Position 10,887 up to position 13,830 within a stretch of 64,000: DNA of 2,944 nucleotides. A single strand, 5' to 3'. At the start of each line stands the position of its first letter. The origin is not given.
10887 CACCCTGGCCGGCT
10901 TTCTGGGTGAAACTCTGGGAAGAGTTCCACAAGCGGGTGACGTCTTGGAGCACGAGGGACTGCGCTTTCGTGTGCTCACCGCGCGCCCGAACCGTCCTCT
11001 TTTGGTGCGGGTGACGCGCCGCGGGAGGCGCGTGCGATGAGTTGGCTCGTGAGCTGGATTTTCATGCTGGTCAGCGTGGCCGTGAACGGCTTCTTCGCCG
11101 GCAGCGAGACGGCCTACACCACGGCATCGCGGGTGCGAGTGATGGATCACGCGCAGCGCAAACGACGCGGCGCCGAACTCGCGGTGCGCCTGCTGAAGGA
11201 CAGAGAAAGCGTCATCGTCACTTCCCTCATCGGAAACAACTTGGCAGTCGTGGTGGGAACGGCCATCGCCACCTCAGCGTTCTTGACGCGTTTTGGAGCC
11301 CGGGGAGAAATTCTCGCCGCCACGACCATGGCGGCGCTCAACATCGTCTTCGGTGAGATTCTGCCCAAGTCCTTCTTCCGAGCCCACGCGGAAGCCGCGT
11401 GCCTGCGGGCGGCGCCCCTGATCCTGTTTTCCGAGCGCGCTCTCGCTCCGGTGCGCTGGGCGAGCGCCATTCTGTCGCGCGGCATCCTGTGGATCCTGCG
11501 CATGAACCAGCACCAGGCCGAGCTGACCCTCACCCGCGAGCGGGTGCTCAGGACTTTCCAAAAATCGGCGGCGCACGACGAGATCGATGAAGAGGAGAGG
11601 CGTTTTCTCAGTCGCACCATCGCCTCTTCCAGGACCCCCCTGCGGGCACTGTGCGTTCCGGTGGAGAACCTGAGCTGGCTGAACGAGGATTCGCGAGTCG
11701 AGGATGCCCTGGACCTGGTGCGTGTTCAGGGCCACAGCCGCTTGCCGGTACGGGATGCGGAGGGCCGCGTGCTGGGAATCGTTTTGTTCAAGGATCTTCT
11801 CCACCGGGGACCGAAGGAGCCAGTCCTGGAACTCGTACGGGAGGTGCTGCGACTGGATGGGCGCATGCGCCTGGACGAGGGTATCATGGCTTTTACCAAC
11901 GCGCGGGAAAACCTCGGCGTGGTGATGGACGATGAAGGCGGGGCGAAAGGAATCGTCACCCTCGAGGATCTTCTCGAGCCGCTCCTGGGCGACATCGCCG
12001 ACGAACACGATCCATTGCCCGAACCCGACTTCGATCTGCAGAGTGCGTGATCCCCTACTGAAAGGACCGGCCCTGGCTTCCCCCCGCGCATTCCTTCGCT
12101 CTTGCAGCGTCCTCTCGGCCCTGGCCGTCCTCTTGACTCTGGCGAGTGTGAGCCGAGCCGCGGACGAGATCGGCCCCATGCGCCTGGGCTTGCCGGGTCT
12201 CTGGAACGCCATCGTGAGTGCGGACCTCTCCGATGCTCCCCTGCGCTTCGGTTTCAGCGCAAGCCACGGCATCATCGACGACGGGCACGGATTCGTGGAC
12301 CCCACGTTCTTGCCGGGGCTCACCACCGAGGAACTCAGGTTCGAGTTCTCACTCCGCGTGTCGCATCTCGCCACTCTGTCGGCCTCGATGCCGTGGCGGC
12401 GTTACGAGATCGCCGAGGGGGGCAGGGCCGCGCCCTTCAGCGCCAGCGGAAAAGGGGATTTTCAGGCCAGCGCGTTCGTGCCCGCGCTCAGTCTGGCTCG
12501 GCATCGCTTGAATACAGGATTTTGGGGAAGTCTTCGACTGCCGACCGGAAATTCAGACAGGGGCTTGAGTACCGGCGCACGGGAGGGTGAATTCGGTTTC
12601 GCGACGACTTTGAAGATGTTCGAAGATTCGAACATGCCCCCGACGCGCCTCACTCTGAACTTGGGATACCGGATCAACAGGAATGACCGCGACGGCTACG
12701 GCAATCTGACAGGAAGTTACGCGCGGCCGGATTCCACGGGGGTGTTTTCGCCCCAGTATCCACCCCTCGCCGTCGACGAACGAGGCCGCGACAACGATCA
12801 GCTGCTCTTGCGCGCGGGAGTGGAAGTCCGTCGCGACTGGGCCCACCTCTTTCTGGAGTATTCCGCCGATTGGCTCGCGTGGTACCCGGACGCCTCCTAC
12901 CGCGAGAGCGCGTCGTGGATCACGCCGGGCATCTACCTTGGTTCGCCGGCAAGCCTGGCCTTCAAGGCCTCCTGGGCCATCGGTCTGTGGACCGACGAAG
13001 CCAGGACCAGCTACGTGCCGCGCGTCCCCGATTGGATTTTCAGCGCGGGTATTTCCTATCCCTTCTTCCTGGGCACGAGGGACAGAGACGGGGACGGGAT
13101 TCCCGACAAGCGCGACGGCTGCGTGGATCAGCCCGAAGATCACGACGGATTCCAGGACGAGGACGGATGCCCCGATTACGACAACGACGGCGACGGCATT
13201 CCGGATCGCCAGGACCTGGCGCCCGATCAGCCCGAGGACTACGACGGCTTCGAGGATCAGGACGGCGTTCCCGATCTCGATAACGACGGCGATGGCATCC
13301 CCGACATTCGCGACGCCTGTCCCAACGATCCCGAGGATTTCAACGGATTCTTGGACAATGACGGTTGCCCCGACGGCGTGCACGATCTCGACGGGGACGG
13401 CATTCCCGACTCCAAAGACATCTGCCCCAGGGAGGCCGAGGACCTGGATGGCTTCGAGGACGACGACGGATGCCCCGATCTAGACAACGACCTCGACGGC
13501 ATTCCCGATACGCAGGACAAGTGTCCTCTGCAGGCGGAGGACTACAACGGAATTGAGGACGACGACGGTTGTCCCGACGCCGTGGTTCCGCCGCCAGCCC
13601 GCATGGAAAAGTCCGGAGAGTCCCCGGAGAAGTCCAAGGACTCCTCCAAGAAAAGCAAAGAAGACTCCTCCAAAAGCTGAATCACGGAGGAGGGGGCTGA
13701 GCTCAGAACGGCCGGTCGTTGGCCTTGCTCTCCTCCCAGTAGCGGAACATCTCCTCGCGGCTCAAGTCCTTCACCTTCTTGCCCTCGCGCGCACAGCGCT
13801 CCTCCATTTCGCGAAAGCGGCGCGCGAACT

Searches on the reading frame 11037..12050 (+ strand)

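Call 46: search_protein_families(library=pfam, proteins=[window:11037-12050:+], max_evalue=0.0001)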
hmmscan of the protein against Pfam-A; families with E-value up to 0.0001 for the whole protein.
window:11037-12050:+ (337 aa): 2 families
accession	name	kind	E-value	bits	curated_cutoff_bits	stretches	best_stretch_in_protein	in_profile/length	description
PF01595.25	CNNM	-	4.2e-37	128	28.4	1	9-187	2-181/181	Cyclin M transmembrane N-terminal domain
PF00571.33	CBS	-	1.7e-12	47.9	24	1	211-256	8-53/57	CBS domain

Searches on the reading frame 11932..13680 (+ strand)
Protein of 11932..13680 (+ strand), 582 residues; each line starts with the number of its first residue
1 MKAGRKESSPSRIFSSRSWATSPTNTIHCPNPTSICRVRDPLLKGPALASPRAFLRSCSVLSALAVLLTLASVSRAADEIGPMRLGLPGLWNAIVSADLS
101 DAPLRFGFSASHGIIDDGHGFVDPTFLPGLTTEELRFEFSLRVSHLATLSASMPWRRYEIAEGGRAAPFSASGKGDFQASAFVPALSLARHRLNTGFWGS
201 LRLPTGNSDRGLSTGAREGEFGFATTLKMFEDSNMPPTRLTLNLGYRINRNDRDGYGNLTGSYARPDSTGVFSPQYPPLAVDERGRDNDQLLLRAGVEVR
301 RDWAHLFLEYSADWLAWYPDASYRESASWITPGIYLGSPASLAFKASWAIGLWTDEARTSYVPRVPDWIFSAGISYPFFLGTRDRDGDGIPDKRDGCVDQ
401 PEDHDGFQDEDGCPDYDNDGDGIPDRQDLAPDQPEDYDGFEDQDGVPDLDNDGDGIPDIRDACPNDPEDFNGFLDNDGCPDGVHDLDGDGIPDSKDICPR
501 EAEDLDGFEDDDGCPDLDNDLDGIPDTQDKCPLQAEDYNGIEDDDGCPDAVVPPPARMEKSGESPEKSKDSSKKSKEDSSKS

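Call 46: search_protein_families(library=pfam, proteins=[window:11932-13680:+], max_evalue=0.0001)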
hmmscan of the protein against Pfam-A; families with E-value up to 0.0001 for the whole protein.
window:11932-13680:+ (582 aa): 1 family
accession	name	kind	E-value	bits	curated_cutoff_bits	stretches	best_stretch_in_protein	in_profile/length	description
PF02412.23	TSP_3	-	6.3e-07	29.4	25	0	484-503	14-33/36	Thrombospondin type 3 repeat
